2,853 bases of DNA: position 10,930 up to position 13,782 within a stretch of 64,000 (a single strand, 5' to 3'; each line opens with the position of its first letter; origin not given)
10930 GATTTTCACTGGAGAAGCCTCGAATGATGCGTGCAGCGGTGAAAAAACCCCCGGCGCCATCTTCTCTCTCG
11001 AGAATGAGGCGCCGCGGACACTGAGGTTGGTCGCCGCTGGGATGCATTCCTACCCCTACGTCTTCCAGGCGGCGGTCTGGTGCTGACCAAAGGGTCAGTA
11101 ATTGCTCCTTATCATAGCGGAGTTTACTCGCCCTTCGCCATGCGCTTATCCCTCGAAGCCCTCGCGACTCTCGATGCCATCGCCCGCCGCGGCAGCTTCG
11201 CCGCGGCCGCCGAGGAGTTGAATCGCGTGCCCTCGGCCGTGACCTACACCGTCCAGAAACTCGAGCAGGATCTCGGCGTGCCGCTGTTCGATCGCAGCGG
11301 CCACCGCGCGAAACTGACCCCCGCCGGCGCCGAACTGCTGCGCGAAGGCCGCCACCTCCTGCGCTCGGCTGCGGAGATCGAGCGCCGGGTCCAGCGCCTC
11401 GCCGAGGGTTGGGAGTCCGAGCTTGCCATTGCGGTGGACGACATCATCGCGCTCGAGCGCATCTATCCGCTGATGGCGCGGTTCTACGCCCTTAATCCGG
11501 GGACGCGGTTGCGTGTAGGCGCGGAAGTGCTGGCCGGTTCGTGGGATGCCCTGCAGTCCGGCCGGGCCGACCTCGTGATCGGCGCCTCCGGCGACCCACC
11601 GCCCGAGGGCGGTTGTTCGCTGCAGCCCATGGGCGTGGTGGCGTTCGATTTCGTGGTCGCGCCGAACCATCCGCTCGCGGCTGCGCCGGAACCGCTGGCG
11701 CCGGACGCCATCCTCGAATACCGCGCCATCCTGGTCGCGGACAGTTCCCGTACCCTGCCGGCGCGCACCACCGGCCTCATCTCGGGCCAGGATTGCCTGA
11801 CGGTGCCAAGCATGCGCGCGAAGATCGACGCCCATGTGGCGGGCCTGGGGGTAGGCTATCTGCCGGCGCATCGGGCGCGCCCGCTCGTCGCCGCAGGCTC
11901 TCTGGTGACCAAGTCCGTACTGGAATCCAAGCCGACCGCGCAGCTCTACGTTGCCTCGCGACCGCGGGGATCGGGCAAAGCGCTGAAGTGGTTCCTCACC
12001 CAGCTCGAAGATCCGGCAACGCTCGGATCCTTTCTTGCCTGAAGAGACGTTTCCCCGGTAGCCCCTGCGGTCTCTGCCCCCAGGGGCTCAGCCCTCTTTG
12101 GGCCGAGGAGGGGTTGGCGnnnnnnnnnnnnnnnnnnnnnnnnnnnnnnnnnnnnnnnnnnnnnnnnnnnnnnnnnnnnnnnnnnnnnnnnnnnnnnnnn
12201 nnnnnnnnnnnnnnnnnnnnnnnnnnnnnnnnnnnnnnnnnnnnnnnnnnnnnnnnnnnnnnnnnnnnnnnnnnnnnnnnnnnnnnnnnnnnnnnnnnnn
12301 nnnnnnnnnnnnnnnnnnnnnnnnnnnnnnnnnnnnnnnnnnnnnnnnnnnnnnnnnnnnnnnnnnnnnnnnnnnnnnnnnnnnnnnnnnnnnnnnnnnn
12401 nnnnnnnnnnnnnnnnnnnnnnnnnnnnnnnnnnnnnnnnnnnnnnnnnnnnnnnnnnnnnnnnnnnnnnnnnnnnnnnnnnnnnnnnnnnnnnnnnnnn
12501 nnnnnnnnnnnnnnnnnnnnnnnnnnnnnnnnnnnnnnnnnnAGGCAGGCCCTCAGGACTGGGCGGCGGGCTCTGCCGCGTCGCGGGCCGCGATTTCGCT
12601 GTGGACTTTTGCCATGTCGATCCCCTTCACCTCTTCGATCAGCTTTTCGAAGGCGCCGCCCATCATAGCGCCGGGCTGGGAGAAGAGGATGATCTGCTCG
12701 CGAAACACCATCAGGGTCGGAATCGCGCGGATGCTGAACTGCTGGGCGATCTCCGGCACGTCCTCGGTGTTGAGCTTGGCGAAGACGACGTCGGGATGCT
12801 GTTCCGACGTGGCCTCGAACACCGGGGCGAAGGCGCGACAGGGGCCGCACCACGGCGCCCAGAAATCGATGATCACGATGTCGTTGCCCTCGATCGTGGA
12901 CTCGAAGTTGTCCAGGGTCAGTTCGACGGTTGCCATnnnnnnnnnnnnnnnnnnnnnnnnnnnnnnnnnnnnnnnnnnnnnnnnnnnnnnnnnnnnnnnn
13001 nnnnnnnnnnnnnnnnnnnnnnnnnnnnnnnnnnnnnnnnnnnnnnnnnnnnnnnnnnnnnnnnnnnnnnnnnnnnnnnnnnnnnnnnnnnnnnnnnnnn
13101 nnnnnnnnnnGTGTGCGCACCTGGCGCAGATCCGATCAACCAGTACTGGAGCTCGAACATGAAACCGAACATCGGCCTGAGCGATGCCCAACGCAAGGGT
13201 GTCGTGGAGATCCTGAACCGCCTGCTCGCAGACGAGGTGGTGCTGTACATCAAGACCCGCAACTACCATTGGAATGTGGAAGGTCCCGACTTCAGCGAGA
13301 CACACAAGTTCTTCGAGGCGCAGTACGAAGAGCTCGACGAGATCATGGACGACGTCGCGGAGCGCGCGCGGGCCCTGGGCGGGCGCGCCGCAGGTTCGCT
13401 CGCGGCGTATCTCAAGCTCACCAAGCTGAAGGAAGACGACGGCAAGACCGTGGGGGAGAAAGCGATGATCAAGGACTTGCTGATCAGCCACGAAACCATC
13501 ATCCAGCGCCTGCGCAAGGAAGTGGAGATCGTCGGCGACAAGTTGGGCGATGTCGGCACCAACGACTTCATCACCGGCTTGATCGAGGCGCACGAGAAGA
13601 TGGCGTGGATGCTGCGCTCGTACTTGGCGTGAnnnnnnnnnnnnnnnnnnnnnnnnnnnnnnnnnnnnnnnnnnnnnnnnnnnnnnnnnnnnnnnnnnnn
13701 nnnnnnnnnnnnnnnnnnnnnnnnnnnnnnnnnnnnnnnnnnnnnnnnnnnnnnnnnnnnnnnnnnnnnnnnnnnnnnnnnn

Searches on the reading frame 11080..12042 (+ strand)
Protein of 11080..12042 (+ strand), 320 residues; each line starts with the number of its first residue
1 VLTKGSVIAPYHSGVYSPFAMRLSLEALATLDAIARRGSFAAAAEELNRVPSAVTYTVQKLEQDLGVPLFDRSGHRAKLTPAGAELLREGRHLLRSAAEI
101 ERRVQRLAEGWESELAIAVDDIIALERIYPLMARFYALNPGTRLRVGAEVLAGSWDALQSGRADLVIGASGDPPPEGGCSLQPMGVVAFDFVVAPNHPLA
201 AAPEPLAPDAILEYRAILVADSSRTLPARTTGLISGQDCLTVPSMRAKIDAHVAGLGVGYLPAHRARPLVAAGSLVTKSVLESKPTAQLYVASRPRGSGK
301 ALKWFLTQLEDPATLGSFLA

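Call 3: search_protein_families(library=pfam, proteins=[window:11080-12042:+], max_evalue=0.01)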
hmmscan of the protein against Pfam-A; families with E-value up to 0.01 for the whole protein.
window:11080-12042:+ (320 aa): 3 families
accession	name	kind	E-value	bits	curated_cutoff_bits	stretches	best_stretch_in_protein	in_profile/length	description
PF03466.25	LysR_substrate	-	3.8e-28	98.7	28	1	109-310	2-205/209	LysR substrate binding domain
PF00126.33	HTH_1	-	8.5e-21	74.1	26.6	1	25-83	1-59/60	Bacterial regulatory helix-turn-helix protein, lysR family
PF13556.12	HTH_30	-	0.0056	16.9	27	0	28-72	2-47/59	PucR C-terminal helix-turn-helix domain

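Call 72: search_protein_families(library=ncbifam, proteins=[window:11080-12042:+], max_evalue=0.00001)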
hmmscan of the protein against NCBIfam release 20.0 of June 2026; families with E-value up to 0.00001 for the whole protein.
window:11080-12042:+ (320 aa): 41 families (the best 25 are shown)
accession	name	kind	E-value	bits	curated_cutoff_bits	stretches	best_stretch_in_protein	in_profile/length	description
NF008294.1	PRK11074.1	equivalog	1.4e-80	270.9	345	1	23-315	2-294/300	DNA-binding transcriptional activator PunR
NF007501.0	PRK10094.1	equivalog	1.7e-57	195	372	1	24-304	3-284/308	HTH-type transcriptional activator AllS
TIGR03298.1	argP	subfamily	9.2e-21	74.2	273.55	1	26-277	4-254/292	ArgP/LysG family DNA-binding transcriptional regulator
NF002964.0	PRK03635.1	subfamily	1.1e-20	73.9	197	1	22-277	2-256/297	ArgP/LysG family DNA-binding transcriptional regulator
TIGR02424.1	TF_pcaQ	equivalog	3.3e-20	72.2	303.8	1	22-217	2-196/300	pca operon transcription factor PcaQ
NF009888.0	PRK13348.1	subfamily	4.6e-20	71.8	297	1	23-277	3-256/302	HTH-type transcriptional regulator ArgP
NF008352.0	PRK11139.1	subfamily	1.1e-19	70.7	288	1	24-277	7-255/305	transcriptional regulator GcvA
NF045990.1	TransRegCbbRRhodb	equivalog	1.7e-19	70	450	1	23-279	6-265/304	LysR family regulator CbbR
TIGR03339.1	phn_lysR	subfamily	3.8e-19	69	341.1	1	29-264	3-236/279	aminoethylphosphonate catabolism associated LysR family transcriptional regulator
NF011950.0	PRK15421.1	equivalog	1e-17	64.8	382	1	25-282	4-258/317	HTH-type transcriptional regulator MetR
NF047711.1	PutUtilRegPtrR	equivalog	1.5e-17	63.6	400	1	25-161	3-137/283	putrescine utilization regulator PtrR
NF008416.0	PRK11242.1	equivalog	3.4e-17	62.7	277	1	31-221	9-197/300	transcriptional regulator CynR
NF040786.1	LysR_Sec_metab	equivalog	1.5e-16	60.3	250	1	28-183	6-159/298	selenium metabolism-associated LysR family transcriptional regulator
TIGR03418.1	chol_sulf_TF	equivalog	3.7e-16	59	324.8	1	23-146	1-122/291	choline sulfate utilization transcriptional regulator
NF040888.1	trans_reg_YafC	equivalog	2.6e-15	56.1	470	1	21-145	1-125/293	DNA-binding transcriptional regulator YafC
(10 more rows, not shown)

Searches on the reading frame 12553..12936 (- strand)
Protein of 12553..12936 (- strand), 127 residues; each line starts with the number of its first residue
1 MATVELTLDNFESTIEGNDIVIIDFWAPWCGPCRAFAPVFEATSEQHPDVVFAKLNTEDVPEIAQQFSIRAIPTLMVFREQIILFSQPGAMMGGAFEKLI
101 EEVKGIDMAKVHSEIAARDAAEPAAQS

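Call 3: search_protein_families(library=pfam, proteins=[window:12553-12936:-], max_evalue=0.01)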
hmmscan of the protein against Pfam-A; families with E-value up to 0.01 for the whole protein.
window:12553-12936:- (127 aa): 5 families
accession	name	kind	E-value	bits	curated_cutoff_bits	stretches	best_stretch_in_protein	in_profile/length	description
PF00085.26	Thioredoxin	-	2.8e-25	88.8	23.5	1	3-98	2-99/103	Thioredoxin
PF13905.12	Thioredoxin_8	-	5.1e-07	30.4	27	1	18-47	1-30/94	Thioredoxin-like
PF14595.12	Thioredoxin_9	-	3.9e-06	27.2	25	1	20-81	43-107/129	Thioredoxin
PF13098.12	Thioredoxin_2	-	7.4e-06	26.7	27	1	18-99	5-103/104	Thioredoxin-like domain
PF04756.19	OST3_OST6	-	4.9e-05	23.3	27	1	30-80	46-104/294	OST3 / OST6 family, transporter family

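Call 4: search_protein_families(library=ncbifam, proteins=[window:12553-12936:-], max_evalue=0.01)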
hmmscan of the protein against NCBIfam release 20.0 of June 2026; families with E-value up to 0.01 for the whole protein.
window:12553-12936:- (127 aa): 13 families
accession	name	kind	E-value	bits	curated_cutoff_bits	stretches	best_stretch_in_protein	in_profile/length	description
TIGR01068.1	thioredoxin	equivalog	6.7e-29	100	96.8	1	7-102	2-99/101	thioredoxin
NF008229.0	PRK10996.1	equivalog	6.9e-28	97.1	125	1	3-102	37-137/141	thioredoxin TrxC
TIGR01130.1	ER_PDI_fam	subfamily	3.6e-19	69.7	344.25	1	3-81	3-85/476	protein disulfide-isomerase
NF006898.0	PRK09381.1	equivalog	9.5e-18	64.6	138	1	4-99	6-103/109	thioredoxin TrxA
TIGR01126.1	pdi_dom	equivalog_domain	7.9e-17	61.5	107.2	1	7-81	2-81/105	protein disulfide-isomerase domain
NF047697.1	ThioredTrxAClost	equivalog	1.8e-12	47.3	140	1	4-80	2-80/105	thioredoxin TrxA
NF045694.1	seleno_TsoB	exception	6.7e-05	21.2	805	1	16-75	472-540/572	rhodanese/DsbD fusion-like selenoprotein TsoB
NF041202.1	StoA_CxxC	exception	0.00012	21.9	210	1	21-50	55-84/163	endospore biogenesis thiol-disulfide oxidoreductase StoA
NF047696.1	ThlDiSintTplARhiz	equivalog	0.00013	21.8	230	1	20-50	99-129/219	thiol:disulfide interchange protein TlpA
TIGR00385.1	dsbE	subfamily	0.00051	19.7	123.15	1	16-47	61-92/173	DsbE family thiol:disulfide interchange protein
TIGR02187.2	PDO_seleno_TRX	equivalog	0.0012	18.2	185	1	27-107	26-109/209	protein disulfide oxidoreductase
NF002854.0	PRK03147.1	subfamily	0.002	18.1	170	1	20-46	64-90/176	thiol-disulfide oxidoreductase ResA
TIGR00411.1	redox_disulf_1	equivalog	0.0021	18.1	92.75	1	25-80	6-62/82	MJ0307 family thioredoxin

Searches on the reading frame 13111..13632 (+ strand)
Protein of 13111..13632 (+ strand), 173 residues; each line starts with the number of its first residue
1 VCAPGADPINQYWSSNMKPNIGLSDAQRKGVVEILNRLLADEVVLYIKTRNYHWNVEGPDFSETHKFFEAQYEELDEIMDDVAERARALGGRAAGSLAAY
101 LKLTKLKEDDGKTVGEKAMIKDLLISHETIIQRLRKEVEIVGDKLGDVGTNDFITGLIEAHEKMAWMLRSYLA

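Call 3: search_protein_families(library=pfam, proteins=[window:13111-13632:+], max_evalue=0.01)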
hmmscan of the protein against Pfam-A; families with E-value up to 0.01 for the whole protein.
window:13111-13632:+ (173 aa): 1 family
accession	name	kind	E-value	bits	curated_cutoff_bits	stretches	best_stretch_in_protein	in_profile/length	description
PF00210.30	Ferritin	-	3.4e-30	105.3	24.5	1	33-172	2-136/142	Ferritin-like domain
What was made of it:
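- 13159..13632 (+): Dps (ferritin-like) gene directly upstream. It is context rather than a proven part of the module. Pfam Ferritin, E 3e-30 (call 3).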

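Call 4: search_protein_families(library=ncbifam, proteins=[window:13111-13632:+], max_evalue=0.01)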
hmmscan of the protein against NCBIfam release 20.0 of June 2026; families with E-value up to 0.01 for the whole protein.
window:13111-13632:+ (173 aa): 5 families
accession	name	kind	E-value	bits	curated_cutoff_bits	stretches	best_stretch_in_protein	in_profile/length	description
NF041388.1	DNAstvprot_Halo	equivalog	2.5e-25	89.3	170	1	20-173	13-165/171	DNA starvation/stationary phase protection protein DpsA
NF006975.0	PRK09448.1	equivalog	4.1e-24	85.5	114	1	15-172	13-166/168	DNA starvation/stationary phase protection protein Dps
NF052461.1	DNAProtecDpsACyan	equivalog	6.8e-21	74.7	300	1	18-173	15-169/176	DNA starvation/stress protection protein DpsA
NF007214.0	PRK09636.1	subfamily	0.0027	16.9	271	1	65-150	127-212/293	RNA polymerase sigma factor SigJ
NF043030.1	T4SS_Wip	domain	0.0053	15.9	300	1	66-155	41-104/330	Dot/Icm T4SS effector Wip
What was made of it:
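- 13159..13632 (+): The best NCBIfam matches are Dps models, below their cut-offs (call 4).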
